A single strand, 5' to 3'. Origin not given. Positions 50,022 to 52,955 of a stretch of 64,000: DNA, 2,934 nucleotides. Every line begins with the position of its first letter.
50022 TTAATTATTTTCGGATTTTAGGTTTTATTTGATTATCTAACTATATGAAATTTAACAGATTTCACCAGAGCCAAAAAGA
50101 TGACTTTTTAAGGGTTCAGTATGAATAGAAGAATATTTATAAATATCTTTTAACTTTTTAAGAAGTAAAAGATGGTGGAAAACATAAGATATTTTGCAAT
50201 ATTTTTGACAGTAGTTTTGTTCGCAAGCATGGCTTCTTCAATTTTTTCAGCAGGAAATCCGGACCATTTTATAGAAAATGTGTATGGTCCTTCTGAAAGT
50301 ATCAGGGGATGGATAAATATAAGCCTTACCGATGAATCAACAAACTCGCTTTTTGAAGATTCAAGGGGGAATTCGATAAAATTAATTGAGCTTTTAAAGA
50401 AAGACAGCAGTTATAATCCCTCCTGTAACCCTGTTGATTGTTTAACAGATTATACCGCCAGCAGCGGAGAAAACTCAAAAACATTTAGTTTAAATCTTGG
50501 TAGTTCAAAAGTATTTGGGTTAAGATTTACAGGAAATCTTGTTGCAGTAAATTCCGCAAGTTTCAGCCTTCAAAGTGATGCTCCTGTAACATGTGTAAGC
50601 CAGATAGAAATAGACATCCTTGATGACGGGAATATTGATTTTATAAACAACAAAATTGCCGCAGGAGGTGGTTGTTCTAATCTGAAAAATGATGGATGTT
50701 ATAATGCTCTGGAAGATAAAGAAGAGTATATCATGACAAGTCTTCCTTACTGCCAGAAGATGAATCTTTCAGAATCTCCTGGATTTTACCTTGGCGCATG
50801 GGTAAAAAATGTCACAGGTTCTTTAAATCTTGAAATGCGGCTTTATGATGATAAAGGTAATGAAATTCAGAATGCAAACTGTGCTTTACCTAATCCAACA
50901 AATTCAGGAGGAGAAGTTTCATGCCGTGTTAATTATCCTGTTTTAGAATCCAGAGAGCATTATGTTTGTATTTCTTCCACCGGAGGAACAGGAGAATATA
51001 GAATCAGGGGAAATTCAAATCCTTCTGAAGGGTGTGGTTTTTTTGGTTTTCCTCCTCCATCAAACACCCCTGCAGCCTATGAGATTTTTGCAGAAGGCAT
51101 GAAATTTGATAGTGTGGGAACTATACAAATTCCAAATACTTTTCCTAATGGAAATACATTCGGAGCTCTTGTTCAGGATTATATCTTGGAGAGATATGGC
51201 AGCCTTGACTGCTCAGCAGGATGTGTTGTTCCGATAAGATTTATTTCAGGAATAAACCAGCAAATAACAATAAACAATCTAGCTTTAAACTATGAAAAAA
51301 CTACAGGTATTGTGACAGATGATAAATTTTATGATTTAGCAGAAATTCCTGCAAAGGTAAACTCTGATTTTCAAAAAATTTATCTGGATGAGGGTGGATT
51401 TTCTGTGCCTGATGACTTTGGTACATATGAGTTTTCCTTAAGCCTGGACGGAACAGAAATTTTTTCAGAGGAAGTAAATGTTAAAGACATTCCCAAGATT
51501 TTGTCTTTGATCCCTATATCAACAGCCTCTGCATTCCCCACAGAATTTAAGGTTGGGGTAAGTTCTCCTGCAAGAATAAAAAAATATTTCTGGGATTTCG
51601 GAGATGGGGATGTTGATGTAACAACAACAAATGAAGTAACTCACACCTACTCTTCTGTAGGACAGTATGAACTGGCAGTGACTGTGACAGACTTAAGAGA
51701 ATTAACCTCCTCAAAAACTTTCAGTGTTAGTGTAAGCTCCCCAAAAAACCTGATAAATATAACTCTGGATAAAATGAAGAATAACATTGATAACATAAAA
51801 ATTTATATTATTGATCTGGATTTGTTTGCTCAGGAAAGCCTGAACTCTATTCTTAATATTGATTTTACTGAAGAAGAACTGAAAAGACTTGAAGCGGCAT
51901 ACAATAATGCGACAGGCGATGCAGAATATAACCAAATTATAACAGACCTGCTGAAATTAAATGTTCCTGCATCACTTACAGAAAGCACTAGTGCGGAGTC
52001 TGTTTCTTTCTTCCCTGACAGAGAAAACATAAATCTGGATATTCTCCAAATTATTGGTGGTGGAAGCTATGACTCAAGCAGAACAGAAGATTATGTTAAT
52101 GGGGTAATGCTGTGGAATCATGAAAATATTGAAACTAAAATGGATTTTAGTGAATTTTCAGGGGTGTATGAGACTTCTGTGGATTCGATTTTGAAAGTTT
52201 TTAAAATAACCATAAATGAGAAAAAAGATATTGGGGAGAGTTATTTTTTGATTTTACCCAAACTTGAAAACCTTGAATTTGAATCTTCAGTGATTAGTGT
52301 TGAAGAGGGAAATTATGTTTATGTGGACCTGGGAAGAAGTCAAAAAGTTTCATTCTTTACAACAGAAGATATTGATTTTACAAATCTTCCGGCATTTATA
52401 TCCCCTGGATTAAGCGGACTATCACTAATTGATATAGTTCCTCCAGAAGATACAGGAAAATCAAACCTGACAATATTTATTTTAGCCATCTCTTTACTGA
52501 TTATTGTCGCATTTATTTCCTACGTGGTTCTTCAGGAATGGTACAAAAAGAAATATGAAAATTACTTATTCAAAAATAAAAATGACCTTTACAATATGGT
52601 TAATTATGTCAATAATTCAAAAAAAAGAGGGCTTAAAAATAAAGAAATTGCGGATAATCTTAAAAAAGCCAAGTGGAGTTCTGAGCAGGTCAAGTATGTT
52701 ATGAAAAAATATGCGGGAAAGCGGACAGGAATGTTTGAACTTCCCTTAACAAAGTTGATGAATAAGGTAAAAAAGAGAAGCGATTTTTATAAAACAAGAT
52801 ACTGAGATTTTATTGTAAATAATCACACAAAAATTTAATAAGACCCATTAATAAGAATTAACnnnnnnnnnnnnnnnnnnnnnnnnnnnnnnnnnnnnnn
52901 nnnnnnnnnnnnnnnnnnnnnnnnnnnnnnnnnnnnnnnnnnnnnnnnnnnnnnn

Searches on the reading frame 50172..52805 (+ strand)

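Call 70: search_protein_families(library=pfam, proteins=[window:50172-52805:+], max_evalue=0.001)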
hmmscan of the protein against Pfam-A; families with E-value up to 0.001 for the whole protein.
window:50172-52805:+ (877 aa): 3 families
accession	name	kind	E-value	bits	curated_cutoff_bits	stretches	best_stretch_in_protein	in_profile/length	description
PF18911.6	PKD_4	-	1.2e-11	44.9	27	1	456-520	19-84/85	PKD domain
PF00801.26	PKD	-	2.1e-10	40.9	23.5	1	459-517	19-77/80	PKD domain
PF04151.21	PPC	-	0.0008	20.7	25.9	0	514-550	2-34/70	Bacterial pre-peptidase C-terminal domain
